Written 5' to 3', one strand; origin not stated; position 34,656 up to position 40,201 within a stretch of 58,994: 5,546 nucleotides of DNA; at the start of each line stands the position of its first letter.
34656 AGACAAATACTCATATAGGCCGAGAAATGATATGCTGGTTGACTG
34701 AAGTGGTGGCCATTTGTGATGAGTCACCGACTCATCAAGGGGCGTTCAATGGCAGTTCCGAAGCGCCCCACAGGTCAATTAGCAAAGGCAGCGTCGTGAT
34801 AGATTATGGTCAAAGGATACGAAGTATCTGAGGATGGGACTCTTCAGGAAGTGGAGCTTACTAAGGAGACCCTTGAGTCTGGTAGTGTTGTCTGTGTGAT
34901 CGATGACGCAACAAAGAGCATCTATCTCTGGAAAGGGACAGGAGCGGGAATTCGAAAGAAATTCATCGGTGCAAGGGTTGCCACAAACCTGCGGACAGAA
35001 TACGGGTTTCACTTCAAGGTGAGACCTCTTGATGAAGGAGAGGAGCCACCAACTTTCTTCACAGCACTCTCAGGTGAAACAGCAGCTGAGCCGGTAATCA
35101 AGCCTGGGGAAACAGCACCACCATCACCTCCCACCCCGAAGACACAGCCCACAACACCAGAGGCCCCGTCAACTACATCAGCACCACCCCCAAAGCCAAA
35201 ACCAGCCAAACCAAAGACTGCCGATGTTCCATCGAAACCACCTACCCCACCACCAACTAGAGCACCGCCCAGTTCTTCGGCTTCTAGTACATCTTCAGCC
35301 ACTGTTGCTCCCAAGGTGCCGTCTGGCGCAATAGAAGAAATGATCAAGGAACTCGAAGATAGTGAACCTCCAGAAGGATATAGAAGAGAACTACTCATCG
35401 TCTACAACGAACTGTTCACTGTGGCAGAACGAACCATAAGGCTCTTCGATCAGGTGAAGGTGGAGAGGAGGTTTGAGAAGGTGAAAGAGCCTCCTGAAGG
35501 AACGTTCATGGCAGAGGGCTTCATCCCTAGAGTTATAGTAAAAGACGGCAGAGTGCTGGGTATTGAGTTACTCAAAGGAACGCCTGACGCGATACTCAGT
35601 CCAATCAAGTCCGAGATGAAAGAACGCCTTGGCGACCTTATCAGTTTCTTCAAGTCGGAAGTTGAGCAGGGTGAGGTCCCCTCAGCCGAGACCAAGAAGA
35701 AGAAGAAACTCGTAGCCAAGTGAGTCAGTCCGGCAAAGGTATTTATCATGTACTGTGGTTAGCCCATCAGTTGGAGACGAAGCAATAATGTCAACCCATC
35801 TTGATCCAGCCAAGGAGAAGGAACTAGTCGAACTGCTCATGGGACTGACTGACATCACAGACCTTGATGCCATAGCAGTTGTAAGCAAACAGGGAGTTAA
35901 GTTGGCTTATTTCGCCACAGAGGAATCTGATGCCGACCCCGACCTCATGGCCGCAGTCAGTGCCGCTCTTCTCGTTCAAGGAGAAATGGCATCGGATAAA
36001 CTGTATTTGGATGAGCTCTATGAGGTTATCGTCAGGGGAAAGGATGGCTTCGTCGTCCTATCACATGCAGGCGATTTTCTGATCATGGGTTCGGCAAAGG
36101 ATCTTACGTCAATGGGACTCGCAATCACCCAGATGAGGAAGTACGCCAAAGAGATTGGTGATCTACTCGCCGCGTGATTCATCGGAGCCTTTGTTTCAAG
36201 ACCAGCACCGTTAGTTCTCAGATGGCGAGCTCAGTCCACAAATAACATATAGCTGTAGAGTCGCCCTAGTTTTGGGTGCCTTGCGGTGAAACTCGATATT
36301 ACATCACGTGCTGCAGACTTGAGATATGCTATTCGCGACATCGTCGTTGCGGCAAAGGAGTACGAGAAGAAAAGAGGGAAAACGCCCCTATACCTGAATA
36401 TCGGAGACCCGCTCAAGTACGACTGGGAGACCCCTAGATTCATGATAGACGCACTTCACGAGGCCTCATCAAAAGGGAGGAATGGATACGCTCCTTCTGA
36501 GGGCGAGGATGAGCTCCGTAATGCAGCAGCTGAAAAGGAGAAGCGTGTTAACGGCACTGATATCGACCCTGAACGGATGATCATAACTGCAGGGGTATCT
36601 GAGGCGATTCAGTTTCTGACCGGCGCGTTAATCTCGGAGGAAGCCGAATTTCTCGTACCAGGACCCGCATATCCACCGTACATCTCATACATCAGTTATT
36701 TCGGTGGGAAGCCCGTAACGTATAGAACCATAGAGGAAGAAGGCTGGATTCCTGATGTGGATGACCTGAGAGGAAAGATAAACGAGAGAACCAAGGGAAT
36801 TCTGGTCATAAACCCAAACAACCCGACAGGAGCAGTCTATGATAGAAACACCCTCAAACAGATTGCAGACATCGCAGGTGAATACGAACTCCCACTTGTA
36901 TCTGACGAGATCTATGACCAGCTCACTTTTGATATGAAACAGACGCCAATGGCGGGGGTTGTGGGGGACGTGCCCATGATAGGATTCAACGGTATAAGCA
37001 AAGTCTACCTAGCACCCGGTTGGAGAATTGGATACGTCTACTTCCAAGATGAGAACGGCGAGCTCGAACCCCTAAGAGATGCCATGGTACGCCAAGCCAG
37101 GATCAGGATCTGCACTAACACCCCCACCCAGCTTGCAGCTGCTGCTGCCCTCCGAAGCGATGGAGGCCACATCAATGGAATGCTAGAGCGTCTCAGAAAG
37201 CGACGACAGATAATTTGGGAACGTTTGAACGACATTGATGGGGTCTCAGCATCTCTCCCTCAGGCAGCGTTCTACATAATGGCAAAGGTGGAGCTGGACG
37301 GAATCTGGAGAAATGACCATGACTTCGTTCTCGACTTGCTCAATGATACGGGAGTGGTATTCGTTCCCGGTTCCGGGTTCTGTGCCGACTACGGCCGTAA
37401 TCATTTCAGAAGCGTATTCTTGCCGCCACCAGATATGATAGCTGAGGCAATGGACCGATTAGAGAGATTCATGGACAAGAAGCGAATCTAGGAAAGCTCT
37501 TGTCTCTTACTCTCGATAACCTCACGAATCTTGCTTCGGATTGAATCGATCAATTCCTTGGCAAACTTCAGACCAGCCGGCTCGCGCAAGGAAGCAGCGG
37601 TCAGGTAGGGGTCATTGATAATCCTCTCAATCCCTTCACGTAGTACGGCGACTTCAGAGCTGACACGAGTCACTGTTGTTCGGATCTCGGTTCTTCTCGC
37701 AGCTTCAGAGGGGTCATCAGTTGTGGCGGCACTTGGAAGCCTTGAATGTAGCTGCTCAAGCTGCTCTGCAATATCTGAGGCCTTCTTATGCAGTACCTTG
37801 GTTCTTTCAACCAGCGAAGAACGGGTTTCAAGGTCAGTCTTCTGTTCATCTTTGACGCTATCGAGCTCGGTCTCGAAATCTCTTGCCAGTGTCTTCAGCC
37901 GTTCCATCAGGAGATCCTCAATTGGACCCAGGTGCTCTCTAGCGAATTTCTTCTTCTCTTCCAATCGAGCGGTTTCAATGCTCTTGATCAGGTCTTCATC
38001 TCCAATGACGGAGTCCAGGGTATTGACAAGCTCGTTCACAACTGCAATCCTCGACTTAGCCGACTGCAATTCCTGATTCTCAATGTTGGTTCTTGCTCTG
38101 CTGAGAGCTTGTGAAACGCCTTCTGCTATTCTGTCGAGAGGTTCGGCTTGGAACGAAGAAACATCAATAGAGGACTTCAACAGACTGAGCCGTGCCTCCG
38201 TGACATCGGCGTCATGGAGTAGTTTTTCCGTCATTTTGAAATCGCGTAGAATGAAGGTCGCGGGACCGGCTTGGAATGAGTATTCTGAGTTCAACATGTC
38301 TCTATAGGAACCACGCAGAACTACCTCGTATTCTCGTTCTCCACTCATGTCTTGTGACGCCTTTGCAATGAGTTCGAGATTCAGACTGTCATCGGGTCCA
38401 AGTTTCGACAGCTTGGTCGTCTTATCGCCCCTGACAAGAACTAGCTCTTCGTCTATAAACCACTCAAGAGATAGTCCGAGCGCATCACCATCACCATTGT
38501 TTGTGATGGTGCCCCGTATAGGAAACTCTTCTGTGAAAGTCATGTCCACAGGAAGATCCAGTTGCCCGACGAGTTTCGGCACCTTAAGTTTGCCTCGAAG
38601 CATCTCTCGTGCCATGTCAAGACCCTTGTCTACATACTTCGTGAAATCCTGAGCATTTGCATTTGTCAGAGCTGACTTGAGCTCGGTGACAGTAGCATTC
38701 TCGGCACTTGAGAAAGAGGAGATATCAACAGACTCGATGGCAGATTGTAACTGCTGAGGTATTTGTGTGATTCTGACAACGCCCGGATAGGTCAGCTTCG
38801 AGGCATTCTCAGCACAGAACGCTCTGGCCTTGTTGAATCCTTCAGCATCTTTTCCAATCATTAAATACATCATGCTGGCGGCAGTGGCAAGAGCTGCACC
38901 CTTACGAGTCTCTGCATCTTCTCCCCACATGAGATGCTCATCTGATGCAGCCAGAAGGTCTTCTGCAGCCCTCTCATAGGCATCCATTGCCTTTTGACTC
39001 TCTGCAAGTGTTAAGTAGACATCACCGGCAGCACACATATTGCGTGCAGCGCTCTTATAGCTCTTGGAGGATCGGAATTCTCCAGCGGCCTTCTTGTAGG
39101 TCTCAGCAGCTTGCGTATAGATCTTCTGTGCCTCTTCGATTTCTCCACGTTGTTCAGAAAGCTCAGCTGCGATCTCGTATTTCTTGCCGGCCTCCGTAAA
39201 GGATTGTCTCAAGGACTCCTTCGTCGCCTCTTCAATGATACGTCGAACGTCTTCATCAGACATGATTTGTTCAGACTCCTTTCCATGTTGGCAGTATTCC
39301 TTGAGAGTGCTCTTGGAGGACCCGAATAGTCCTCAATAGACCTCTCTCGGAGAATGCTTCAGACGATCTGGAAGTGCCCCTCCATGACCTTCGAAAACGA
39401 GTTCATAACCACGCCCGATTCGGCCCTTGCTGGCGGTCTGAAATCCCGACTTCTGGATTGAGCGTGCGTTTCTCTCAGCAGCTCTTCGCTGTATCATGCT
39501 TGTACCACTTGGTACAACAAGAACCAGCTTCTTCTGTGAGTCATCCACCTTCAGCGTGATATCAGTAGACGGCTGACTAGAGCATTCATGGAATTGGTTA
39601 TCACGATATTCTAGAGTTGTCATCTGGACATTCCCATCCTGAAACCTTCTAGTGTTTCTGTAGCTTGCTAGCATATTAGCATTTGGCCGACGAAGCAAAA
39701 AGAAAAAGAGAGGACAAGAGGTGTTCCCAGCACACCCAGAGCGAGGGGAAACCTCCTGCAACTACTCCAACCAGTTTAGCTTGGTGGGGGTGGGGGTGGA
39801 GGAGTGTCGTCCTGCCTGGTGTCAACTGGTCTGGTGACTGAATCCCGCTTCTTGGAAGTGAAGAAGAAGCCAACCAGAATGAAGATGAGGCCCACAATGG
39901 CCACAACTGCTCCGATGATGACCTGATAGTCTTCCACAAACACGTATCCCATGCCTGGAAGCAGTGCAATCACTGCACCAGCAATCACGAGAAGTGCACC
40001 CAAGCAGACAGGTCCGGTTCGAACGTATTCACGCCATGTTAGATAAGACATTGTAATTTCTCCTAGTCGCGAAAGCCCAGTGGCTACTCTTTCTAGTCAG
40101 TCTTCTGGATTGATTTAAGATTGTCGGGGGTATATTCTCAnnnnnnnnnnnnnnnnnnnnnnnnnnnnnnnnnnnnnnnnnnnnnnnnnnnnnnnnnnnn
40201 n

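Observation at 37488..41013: Arcade-like cytoskeletal gene cluster with a poly-proline membrane protein where actin would be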

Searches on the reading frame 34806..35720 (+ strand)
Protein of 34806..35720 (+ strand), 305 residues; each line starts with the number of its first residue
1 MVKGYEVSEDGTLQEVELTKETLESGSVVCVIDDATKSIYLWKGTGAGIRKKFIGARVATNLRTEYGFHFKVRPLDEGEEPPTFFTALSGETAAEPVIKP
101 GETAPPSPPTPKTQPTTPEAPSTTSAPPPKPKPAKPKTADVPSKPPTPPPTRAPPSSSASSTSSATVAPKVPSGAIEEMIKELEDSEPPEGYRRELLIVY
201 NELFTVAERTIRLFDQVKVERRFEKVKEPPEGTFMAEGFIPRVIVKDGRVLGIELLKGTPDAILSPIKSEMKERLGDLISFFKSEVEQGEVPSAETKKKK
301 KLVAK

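Call 4: search_protein_families(library=pfam, proteins=[window:34806-35720:+], max_evalue=1)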
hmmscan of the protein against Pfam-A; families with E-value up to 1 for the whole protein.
window:34806-35720:+ (305 aa): 3 families
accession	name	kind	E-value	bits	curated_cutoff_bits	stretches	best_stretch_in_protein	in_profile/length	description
PF05300.16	MIC19_MIC25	-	0.039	14.8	33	1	125-209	19-87/168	MICOS complex subunit MIC19/MIC25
PF25480.1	DUF7904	-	0.11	12.8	30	1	35-90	41-94/100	Domain of unknown function (DUF7904)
PF00626.27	Gelsolin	-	0.23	11.7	21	1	15-84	7-75/76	Gelsolin repeat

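Call 5: search_protein_families(library=ncbifam, proteins=[window:34806-35720:+], max_evalue=1)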
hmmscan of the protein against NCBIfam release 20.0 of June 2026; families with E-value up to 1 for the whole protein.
window:34806-35720:+ (305 aa): 6 families
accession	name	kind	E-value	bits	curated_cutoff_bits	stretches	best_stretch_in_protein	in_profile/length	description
NF046087.1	T3SS_scaff_SemD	subfamily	0.04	13.5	160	1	91-166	93-160/395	SemD/SinC family type III secretion system effector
NF011526.0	PRK14965.1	equivalog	0.22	10.3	670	1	100-169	379-448/578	DNA polymerase III subunits gamma and tau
NF005846.3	PRK07764.1-6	equivalog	0.36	9.8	625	1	101-166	438-527/628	DNA polymerase III subunit gamma and tau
NF033761.1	gliding_GltJ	equivalog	0.44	9.5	450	1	68-170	391-490/671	adventurous gliding motility protein GltJ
TIGR00601.1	rad23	equivalog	0.55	9.4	207.3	1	111-166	77-147/381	UV excision repair protein Rad23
NF010254.0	PRK13700.1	subfamily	0.83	8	1221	0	122-185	612-673/735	F-type conjugal transfer protein TraD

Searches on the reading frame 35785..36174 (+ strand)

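Call 4: search_protein_families(library=pfam, proteins=[window:35785-36174:+], max_evalue=1)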
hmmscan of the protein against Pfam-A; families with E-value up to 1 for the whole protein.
window:35785-36174:+ (130 aa): 2 families
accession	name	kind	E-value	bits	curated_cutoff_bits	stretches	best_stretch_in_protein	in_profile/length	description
PF03259.23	Robl_LC7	-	5.6e-11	42.5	23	1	16-101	4-87/91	Roadblock/LC7 domain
PF17152.10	CHASE8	-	0.019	15.6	27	1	16-68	34-85/102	Periplasmic sensor domain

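Call 5: search_protein_families(library=ncbifam, proteins=[window:35785-36174:+], max_evalue=1)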
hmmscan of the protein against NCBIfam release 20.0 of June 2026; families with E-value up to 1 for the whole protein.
window:35785-36174:+ (130 aa): 0 families

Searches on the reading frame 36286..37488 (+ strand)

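Call 4: search_protein_families(library=pfam, proteins=[window:36286-37488:+], max_evalue=1)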
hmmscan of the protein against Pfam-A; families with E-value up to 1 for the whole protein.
window:36286-37488:+ (401 aa): 3 families
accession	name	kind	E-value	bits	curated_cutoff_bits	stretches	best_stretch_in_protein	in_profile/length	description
PF00155.27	Aminotran_1_2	-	1.3e-58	199.3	19.7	1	37-392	6-361/361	Aminotransferase class I and II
PF01041.23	DegT_DnrJ_EryC1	-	0.0001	22.1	19.8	1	116-207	61-145/360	DegT/DnrJ/EryC1/StrS aminotransferase family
PF01212.27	Beta_elim_lyase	-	0.069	12.9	27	1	157-207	110-168/288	Beta-eliminating lyase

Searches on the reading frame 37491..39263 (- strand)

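Call 4: search_protein_families(library=pfam, proteins=[window:37491-39263:-], max_evalue=1)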
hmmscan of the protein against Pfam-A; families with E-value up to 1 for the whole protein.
window:37491-39263:- (591 aa): 11 families
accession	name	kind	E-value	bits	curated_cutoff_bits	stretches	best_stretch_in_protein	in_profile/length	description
PF13424.12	TPR_12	-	0.001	19.7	30.1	1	35-101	5-73/77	Tetratricopeptide repeat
PF14938.12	SNAP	-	0.0029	17.6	25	2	22-99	24-181/282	Soluble NSF attachment protein, SNAP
PF17395.7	DUF5403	-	0.0061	17.5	29.2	1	455-524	3-70/97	Family of unknown function (DUF5403)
PF07705.17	CARDB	-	0.0061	17.2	22.7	1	242-314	16-81/101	CARDB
PF21502.2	Obc1_cap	-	0.03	14.6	27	1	509-572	29-92/179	Oxalate biosynthetic component 1, cap domain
PF16234.10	DUF4892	-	0.04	13.9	28.8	1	44-128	27-105/183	Domain of unknown function (DUF4892)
PF13181.12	TPR_8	-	0.048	14.3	25.7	1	73-101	1-29/34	Tetratricopeptide repeat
PF23005.1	DUF7032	-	0.087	13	27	0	483-539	13-68/115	Domain of unknown function (DUF7032)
PF13428.12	TPR_14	-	0.19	12.9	23.5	0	32-58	7-33/44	Tetratricopeptide repeat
PF21713.2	DncV_C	-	0.45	10.8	28.4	1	452-525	47-118/135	Cyclic GMP-AMP synthase, C-terminal domain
PF07719.23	TPR_2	-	0.6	10.8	27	0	76-101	4-29/34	Tetratricopeptide repeat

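Call 5: search_protein_families(library=ncbifam, proteins=[window:37491-39263:-], max_evalue=1)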
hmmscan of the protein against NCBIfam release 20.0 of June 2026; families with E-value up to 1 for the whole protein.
window:37491-39263:- (591 aa): 3 families
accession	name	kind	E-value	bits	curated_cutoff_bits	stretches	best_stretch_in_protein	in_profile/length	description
NF052230.1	T9SS_PorE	exception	0.0084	14.4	600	1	7-111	19-122/648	PorE family type IX secretion system protein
NF047371.1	FlcA_CTERM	equivalog_domain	0.017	13.6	300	1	14-105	380-471/646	periplasmic flagellar collar protein FlcA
NF001645.0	PRK00420.1-2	equivalog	0.2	11.7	162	1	435-491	47-102/106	hypothetical protein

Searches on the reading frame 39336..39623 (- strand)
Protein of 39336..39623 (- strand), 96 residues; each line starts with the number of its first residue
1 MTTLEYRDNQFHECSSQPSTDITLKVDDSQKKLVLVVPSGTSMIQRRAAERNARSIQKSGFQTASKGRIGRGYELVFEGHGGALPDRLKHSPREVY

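Call 4: search_protein_families(library=pfam, proteins=[window:39336-39623:-], max_evalue=1)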
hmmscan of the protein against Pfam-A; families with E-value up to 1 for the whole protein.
window:39336-39623:- (96 aa): 0 families

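Call 5: search_protein_families(library=ncbifam, proteins=[window:39336-39623:-], max_evalue=1)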
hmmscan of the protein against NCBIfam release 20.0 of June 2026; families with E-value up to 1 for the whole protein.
window:39336-39623:- (96 aa): 0 families

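Call 8: search_solved_structures(query=window:39336-39623:-, max_evalue=10, show_alignments=3)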
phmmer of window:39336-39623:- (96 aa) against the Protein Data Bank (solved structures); distinct sequences matched with E-value up to 10: 1.
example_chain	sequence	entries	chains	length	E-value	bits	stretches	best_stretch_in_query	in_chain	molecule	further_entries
8jmw_A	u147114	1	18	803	0.92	13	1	26-85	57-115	S8 family serine peptidase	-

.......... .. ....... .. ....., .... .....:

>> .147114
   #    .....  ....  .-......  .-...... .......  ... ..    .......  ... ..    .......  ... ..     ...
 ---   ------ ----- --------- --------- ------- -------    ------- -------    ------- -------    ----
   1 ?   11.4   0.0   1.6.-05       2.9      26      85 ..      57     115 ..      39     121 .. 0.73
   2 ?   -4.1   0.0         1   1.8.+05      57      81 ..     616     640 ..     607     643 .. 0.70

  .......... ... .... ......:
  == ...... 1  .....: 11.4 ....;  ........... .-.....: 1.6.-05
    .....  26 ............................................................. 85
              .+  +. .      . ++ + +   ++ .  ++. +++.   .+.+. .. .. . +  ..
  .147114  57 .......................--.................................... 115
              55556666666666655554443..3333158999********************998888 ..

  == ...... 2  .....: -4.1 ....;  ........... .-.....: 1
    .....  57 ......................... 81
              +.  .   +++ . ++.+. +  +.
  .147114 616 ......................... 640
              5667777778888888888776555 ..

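Call 19: find_homologous_proteins(query=window:39336-39623:-)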
Query window:39336-39623:- (96 aa): 89 proteins with E <= 0.001 among 90 candidates. Only proteins of 52 to 168 residues were searched: fused or split forms outside these lengths cannot appear, so this answer is no evidence that the protein stands alone or is whole; lengths 'longer' or 'shorter' looks for them.
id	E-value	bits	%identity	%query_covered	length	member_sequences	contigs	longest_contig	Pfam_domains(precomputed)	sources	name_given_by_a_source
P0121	3.8e-55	201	98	100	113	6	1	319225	-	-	-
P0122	3.5e-46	173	82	100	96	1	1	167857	-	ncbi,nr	ncbi:MAG: hypothetical protein HXY34_05160 [Candidatus Thorarchaeota archaeon]|nr:hypothetical prote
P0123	6.9e-45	168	80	100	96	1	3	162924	-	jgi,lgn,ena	-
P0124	9.6e-45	168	79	100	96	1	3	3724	-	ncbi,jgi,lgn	-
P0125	3.4e-44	166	81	100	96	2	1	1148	-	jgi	jgi:hypothetical protein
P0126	6.5e-44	165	79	100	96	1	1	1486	-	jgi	jgi:hypothetical protein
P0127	9.4e-44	165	78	100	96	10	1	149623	-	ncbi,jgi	ncbi:MAG: hypothetical protein ACTSPE_03350 [Candidatus Thorarchaeota archaeon]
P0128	1.3e-43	164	78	100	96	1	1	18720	-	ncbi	-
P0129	1.3e-43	164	77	100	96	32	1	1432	-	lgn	-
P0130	1.3e-43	164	79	100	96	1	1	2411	-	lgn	-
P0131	1.8e-43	164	78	100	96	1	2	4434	-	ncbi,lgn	ncbi:MAG: hypothetical protein ACFFC0_06450 [Promethearchaeota archaeon]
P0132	1.8e-43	164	77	100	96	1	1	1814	-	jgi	jgi:hypothetical protein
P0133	1.9e-43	164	78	100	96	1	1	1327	-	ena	-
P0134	2.4e-43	164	80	100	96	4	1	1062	-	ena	-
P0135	3.4e-43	163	79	100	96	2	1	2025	-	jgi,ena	-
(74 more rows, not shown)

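Call 27: search_protein_families(library=pfam, alignment_id=A3, max_evalue=1)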
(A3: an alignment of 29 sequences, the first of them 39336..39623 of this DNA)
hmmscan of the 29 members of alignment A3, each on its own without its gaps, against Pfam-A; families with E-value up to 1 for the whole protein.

A. member 1, window:39336-39623:- (96 aa): 0 families

B. families by the number of members that match (of 29 scanned): 7 families
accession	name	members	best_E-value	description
PF20112.4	DUF6502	3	0.048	Family of unknown function (DUF6502)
PF23266.1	VPS11_N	2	0.042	VPS11-like, N-terminal beta-propeller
PF03952.21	Enolase_N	1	1e-12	Enolase, N-terminal domain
PF04697.18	Pinin_SDK_N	1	0.11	pinin/SDK conserved region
PF13918.12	PLDc_3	1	0.15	PLD-like domain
PF13943.11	WPP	1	0.17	WPP domain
PF01965.30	DJ-1_PfpI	1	0.19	DJ-1/PfpI family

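Call 28: search_solved_structures(query=A3, max_evalue=10, show_alignments=3)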
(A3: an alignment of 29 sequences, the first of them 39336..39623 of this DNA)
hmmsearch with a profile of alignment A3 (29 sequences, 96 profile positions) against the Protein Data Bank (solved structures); distinct sequences matched with E-value up to 10: 1.
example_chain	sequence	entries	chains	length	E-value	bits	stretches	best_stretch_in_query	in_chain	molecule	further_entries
5zu4_A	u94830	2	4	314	1.3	12.2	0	41-83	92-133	Natterin-like protein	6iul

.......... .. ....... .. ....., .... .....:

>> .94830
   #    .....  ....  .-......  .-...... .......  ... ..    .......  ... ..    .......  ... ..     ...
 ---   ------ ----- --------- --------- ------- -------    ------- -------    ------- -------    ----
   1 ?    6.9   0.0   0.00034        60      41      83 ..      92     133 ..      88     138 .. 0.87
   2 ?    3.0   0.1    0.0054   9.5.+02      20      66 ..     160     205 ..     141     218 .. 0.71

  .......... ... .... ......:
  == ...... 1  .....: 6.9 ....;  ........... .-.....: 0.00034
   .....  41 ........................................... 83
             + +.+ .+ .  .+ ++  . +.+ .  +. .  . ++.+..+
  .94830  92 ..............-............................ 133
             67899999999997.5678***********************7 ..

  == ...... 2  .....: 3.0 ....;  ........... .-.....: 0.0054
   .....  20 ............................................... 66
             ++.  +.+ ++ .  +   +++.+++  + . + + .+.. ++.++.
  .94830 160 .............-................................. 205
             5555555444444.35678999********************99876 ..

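Call 42: predict_structure(alignment_id=A3)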
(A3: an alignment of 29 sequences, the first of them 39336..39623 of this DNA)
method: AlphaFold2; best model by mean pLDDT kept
length: 96 residues; sequences in the alignment: 29
mean_pLDDT: 80.1   pTM: 0.62
mean pLDDT of the five models: 80.1, 79.7, 78.3, 78.3, 78.0
residues with pLDDT >= 90: 12; 70-90: 64; 50-70: 19; < 50: 1
segments of 3 or more residues with pLDDT < 50: none
pLDDT, mean of each block of 10 residues (from residue 1): 85 78 87 87 86 90 81 82 59 56
secondary structure, 60 per line:
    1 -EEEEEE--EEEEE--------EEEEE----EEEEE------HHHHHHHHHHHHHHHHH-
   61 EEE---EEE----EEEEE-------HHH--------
elements in order: E2-7 E10-14 E23-27 E32-36 H43-59 E61-63 E67-69 E74-78

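Call 50: fold_search(model_id=the predicted structure, library=pdb)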
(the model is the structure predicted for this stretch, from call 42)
No match with E <= 0.001 here; weaker rows may still be real.
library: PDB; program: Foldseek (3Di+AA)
matches with E <= 10: 500; with E <= 0.001: 0
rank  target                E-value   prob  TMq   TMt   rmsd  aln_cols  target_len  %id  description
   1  7c2f_B                3.4e-03  1.00  0.57  0.62   7.4        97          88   13  Crystal Structure of the Thorarchaeota ProGel/rabbit actin complex (released 2020-08-05)
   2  7whg_G                3.3e-02  0.99  0.54  0.26   7.2        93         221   17  Lokiarchaeota gelsolin (2DGel) bound to two molecules of rabbit actin (released 2022-09-21)
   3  3fg7_A                5.3e-02  0.91  0.45  0.41   5.3        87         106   14  The crystal structure of villin domain 6 (released 2009-07-07)
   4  6q9z_A                7.3e-02  0.95  0.52  0.09   8.0        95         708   15  Crystal structure of the pathological G167R variant of calcium-free human gelsolin, (released 2019-11-27)
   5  2llf_MODEL_1_A        7.8e-02  0.75  0.41  0.38   5.8        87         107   13  Sixth Gelsolin-like domain of villin in 5 mM CaCl2 (released 2012-11-07)
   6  4s10_D                7.8e-02  0.92  0.48  0.45   5.5        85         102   13  Gelsolin nanobody shielding mutant plasma gelsolin from furin proteolysis (released 2015-06-03)
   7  7c2g_G                8.3e-02  0.94  0.50  0.27   7.9        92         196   17  Crystal Structure of the Thorarchaeota 2DGel/rabbit actin complex (released 2020-08-05)
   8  5faf                  8.9e-02  0.90  0.47  0.41   5.6        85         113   14  N184K pathological variant of gelsolin domain 2 (orthorhombic form) (released 2016-10-05)
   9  9a74_B                9.5e-02  0.57  0.30  0.10  10.3        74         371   19  Integrative model of YKUJ-NUSA by crosslinking MS and deep learning (released 2024-09-18)
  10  3fg6_C                1.0e-01  0.80  0.45  0.17   5.6        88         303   14  Structure of the C-terminus of Adseverin (released 2009-08-11)
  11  3fg6_H                1.0e-01  0.82  0.47  0.18   5.4        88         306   12  Structure of the C-terminus of Adseverin (released 2009-08-11)
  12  5fae                  1.1e-01  0.89  0.47  0.42   5.7        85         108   14  N184K pathological variant of gelsolin domain 2 (trigonal form) (released 2016-10-05)
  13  8vkh_G                1.1e-01  0.91  0.51  0.16   7.7        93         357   15  Structure of gelsolin domains G1G3 bound to the barbed end of F-actin (released 2024-10-16)
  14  5a1k_B                1.2e-01  0.96  0.56  0.18   7.5        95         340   15  Crystal structure of calcium-free human adseverin domains A1-A3 (released 2015-09-16)
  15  1j72                  1.2e-01  0.84  0.49  0.16   8.4        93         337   12  Crystal Structure of Mutant Macrophage Capping Protein (Cap G) with Actin-severing Activity in the Ca2+-Free Form (released 2003-06-24)
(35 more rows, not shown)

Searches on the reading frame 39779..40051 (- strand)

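Call 4: search_protein_families(library=pfam, proteins=[window:39779-40051:-], max_evalue=1)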
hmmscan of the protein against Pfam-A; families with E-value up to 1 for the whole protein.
window:39779-40051:- (91 aa): 10 families
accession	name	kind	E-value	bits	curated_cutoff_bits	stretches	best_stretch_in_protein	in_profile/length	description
PF23933.1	DUF7269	-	0.0016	19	29.1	1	17-87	1-66/162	Family of unknown function (DUF7269)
PF19609.4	DUF6114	-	0.0027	18.8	27.9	1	6-70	1-64/106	Family of unknown function (DUF6114)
PF24396.1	DUF7541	-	0.0037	17.5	28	1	13-75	37-100/120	Family of unknown function (DUF7541)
PF12036.14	DUF3522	-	0.039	14.5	29.3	1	6-66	116-176/188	Protein of unknown function (DUF3522)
PF23600.1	DUF7139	-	0.039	14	30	1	9-64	21-77/150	Domain of unknown function (DUF7139)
PF04123.18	DUF373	-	0.053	13.4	28.3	1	9-68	153-203/335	Domain of unknown function (DUF373)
PF05745.16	CRPA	-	0.079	13.4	23.6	1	13-66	67-116/150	Chlamydia 15 kDa cysteine-rich outer membrane protein (CRPA)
PF01988.24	VIT1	-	0.12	12.6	28.1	1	12-64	131-183/214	VIT family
PF19744.4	DUF6232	-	0.14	13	27.4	1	15-64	37-75/117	Family of unknown function (DUF6232)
PF11027.13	DUF2615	-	0.35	11.4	23.4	1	48-90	55-103/104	Protein of unknown function (DUF2615)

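Call 5: search_protein_families(library=ncbifam, proteins=[window:39779-40051:-], max_evalue=1)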
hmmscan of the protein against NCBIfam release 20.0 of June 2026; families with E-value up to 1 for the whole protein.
window:39779-40051:- (91 aa): 10 families
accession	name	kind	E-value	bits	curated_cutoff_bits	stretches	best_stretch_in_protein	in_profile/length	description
NF009550.0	PRK12997.1-1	equivalog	0.0042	15.9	583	1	26-76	24-76/447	PTS sugar transporter subunit IIC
NF045951.1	MAG0110_fam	subfamily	0.0071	15.6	98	1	15-70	22-80/237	MAG0110 family membrane protein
NF033218.1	anchor_AmaP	equivalog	0.021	14.6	55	1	38-70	45-77/166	alkaline shock response membrane anchor protein AmaP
TIGR00776.1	RhaT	subfamily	0.022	13.9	319.6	1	34-71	103-140/290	RhaT/GlcU family sugar-proton symporter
TIGR01433.1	CyoA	equivalog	0.1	12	266.2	1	18-73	5-62/226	ubiquinol oxidase subunit II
NF050117.1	aa3_CtaC_Actin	exception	0.12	11.6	250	1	41-77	80-116/244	aa3-type cytochrome oxidase subunit II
NF041635.1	STM3941_fam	subfamily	0.16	11.9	40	1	20-70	6-57/157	STM3941 family protein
TIGR04211.1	SH3_and_anchor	equivalog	0.22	11.1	65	1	44-71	167-194/198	TIGR04211 family SH3 domain-containing protein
TIGR04154.1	archaeo_STT3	subfamily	0.25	9.6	450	1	14-70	66-122/831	oligosaccharyl transferase, archaeosortase A system-associated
NF011315.0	PRK14726.1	equivalog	0.55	8.2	1249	1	13-64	663-717/855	protein translocase subunit SecDF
